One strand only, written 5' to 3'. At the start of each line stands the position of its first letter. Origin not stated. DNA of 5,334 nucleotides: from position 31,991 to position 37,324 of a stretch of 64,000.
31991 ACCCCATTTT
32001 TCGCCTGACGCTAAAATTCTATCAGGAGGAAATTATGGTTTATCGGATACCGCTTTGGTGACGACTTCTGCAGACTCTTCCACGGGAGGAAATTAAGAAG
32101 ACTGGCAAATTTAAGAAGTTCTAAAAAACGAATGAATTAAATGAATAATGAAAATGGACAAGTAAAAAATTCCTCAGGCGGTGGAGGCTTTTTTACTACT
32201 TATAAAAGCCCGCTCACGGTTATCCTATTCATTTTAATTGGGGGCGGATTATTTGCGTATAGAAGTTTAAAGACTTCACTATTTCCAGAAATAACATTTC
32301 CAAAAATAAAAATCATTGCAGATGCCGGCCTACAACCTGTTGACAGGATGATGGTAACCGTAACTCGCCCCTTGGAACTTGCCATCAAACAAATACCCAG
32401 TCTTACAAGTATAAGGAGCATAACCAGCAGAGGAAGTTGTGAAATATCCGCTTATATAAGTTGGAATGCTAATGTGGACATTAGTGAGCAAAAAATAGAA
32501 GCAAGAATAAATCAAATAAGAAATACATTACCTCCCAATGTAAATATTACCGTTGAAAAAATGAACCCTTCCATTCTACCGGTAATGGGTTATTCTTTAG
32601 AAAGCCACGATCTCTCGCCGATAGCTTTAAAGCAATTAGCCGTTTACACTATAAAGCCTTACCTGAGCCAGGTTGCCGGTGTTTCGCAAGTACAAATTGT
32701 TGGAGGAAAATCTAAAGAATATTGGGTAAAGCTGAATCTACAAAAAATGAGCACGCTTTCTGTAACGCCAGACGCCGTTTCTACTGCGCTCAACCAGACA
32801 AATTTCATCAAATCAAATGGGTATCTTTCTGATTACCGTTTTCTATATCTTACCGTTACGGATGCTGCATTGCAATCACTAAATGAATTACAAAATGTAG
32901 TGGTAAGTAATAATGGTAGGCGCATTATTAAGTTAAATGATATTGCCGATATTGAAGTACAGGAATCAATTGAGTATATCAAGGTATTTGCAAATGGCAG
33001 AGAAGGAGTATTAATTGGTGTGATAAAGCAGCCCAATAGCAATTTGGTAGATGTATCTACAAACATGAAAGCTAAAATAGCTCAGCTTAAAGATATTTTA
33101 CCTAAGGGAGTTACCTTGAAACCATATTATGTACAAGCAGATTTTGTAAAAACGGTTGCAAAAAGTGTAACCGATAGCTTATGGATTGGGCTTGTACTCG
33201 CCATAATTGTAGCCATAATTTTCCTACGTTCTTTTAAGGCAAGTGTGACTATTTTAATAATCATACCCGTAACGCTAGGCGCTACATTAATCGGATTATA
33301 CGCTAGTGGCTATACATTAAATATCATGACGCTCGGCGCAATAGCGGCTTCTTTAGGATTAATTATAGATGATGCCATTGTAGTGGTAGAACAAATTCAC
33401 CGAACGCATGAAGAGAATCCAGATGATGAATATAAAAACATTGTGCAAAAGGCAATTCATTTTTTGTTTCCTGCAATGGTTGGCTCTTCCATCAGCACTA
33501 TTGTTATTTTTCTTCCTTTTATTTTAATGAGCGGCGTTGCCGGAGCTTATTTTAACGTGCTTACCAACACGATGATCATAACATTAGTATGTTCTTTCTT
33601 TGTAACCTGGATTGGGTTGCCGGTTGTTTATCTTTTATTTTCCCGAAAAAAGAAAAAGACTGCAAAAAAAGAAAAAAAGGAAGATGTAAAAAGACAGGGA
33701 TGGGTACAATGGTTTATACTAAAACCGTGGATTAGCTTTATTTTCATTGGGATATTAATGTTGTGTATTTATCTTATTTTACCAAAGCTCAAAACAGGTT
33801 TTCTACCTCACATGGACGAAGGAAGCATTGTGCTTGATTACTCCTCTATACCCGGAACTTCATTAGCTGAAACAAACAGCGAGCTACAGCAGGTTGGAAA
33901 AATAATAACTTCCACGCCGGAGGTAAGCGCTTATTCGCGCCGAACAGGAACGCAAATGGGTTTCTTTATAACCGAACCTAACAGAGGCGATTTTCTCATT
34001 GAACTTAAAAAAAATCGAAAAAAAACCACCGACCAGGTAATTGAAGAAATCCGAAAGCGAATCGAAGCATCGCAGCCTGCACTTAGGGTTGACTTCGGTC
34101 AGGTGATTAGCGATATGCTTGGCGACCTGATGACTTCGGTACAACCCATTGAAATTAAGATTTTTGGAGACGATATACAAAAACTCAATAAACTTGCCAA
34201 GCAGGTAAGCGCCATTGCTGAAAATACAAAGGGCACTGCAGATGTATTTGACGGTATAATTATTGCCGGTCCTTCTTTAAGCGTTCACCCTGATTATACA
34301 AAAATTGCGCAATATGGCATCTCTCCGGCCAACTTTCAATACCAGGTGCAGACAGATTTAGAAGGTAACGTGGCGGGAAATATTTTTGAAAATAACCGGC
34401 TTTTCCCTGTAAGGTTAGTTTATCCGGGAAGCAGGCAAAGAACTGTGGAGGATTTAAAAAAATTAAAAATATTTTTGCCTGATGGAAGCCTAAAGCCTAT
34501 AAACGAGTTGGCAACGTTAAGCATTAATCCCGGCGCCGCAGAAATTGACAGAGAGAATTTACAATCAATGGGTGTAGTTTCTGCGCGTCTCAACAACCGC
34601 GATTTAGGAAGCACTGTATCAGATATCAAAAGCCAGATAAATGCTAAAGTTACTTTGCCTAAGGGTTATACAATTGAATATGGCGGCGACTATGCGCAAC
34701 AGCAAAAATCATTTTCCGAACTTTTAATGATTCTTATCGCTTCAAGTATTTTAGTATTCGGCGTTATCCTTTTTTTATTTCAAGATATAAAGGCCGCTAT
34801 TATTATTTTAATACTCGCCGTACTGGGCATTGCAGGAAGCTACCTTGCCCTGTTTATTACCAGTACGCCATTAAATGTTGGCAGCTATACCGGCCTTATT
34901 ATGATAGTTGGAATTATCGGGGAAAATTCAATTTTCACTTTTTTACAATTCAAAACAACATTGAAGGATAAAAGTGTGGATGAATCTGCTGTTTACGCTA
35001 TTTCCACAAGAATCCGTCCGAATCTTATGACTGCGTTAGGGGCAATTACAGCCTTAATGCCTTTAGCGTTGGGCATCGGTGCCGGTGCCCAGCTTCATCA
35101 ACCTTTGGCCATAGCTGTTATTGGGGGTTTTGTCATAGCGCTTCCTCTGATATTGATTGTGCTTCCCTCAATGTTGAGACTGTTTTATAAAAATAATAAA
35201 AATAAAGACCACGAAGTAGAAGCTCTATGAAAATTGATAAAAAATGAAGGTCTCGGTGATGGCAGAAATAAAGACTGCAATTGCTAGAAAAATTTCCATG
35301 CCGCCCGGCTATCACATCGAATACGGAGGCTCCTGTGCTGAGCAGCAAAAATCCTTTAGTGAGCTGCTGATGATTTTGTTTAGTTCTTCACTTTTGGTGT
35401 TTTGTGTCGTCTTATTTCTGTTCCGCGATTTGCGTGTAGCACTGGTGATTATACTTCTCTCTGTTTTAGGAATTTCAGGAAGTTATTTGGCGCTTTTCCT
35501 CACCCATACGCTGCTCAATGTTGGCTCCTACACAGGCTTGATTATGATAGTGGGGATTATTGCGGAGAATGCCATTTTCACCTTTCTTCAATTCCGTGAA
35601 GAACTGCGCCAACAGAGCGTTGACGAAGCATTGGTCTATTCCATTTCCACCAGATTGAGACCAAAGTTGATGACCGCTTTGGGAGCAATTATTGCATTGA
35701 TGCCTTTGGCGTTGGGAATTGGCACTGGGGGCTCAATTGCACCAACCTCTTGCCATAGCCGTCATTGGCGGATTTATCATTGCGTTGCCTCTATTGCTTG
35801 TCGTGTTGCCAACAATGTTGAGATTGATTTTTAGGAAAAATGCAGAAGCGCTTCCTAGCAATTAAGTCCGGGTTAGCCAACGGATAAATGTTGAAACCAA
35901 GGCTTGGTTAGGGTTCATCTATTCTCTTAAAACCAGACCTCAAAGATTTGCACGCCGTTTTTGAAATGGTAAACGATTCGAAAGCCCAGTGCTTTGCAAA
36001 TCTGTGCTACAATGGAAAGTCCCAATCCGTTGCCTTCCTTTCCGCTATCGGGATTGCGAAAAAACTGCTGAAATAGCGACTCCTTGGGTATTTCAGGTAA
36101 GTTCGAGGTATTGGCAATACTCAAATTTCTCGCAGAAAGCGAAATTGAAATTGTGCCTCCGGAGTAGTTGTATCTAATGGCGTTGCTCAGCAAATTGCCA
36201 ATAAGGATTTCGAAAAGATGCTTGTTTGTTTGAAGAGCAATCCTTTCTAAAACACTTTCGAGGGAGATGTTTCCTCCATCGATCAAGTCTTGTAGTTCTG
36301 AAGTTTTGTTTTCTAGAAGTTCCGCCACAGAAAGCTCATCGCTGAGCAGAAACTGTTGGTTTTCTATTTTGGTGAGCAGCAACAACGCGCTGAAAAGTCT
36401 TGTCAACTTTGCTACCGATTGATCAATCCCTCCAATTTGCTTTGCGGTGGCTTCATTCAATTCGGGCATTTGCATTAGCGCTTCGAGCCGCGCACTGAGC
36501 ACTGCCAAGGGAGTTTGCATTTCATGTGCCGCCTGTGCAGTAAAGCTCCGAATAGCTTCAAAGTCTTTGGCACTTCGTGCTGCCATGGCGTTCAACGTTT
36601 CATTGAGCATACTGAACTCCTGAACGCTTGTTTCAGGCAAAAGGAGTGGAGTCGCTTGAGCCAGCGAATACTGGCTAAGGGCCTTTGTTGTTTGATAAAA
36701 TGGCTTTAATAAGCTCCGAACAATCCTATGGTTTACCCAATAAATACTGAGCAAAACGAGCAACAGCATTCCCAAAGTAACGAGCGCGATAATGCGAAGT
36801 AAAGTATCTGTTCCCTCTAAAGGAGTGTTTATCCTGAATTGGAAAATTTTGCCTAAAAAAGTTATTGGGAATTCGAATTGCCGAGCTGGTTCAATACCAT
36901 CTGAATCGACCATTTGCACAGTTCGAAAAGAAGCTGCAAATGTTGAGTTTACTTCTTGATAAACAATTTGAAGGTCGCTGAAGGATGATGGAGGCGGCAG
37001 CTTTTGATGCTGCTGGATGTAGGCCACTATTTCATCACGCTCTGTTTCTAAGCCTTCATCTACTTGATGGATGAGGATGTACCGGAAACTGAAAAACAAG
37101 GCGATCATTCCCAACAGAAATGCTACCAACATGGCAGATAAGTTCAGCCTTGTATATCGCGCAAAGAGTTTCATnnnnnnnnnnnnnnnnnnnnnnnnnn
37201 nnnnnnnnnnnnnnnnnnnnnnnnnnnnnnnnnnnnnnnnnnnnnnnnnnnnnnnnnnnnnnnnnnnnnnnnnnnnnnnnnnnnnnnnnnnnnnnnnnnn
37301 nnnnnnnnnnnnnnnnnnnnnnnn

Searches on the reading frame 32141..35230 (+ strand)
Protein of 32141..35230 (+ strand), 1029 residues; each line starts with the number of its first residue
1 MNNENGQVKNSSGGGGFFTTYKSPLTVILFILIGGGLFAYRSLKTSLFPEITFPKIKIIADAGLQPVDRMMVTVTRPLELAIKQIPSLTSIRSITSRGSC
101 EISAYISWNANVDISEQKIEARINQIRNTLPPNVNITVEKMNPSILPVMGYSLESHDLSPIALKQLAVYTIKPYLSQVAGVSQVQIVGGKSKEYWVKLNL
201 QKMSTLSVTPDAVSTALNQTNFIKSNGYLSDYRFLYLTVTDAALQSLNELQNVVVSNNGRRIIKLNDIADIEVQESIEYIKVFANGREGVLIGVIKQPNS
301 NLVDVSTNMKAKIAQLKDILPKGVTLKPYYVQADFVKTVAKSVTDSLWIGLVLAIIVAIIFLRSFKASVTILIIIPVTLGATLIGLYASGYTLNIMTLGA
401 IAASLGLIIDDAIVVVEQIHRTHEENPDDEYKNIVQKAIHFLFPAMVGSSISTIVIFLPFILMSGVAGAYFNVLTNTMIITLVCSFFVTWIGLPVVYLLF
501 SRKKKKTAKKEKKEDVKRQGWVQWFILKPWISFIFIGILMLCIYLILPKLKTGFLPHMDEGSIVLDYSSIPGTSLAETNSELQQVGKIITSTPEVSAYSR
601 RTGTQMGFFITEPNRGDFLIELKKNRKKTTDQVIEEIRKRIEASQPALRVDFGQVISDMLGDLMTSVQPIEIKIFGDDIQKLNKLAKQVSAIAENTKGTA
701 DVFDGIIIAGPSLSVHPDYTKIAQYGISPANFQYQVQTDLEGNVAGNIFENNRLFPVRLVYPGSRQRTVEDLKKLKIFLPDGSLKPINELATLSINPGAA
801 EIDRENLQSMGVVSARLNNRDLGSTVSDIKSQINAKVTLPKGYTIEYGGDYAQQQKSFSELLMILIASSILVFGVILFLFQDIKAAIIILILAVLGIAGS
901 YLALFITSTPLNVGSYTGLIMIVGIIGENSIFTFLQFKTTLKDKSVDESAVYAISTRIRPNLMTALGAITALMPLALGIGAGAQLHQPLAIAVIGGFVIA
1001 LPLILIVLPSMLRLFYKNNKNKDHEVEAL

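Call 18: search_protein_families(library=pfam, proteins=[window:32141-35230:+], max_evalue=0.001)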
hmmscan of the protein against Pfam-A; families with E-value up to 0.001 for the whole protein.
window:32141-35230:+ (1029 aa): 3 families
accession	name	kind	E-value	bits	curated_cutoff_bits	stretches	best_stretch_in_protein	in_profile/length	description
PF00873.25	ACR_tran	-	1.5e-200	669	28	1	26-1015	13-1020/1021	AcrB/AcrD/AcrF family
PF03176.21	MMPL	-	2.9e-07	30.2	20.5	1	331-521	133-319/333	MMPL family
PF02355.23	SecD_SecF_C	-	0.00096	19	20.5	1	331-483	21-169/189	Protein export membrane protein SecD/SecF, C-terminal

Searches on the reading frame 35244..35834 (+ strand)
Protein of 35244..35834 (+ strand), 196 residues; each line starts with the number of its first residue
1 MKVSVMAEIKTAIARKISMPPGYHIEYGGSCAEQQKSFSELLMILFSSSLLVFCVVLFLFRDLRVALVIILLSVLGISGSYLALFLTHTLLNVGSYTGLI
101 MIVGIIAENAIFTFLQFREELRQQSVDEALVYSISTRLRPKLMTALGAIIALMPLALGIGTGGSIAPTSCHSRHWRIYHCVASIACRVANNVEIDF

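Call 18: search_protein_families(library=pfam, proteins=[window:35244-35834:+], max_evalue=0.001)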
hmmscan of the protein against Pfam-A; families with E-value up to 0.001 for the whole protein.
window:35244-35834:+ (196 aa): 3 families
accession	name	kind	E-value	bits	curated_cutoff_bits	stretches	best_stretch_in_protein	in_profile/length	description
PF00873.25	ACR_tran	-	3e-30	105.2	28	1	4-163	827-988/1021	AcrB/AcrD/AcrF family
PF03176.21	MMPL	-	1.1e-05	25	20.5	1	6-130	107-240/333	MMPL family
PF02355.23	SecD_SecF_C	-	0.00053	19.9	20.5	1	39-157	31-151/189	Protein export membrane protein SecD/SecF, C-terminal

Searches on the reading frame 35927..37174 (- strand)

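Call 18: search_protein_families(library=pfam, proteins=[window:35927-37174:-], max_evalue=0.001)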
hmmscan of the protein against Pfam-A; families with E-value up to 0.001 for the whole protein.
window:35927-37174:- (415 aa): 2 families
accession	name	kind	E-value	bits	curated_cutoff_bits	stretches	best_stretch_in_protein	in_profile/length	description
PF02518.31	HATPase_c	-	8.7e-12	45.9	26.4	1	322-402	7-93/111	Histidine kinase-, DNA gyrase B-, and HSP90-like ATPase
PF00512.31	HisKA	-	1.3e-09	38.4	26.9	1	209-272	3-65/66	His Kinase A (phospho-acceptor) domain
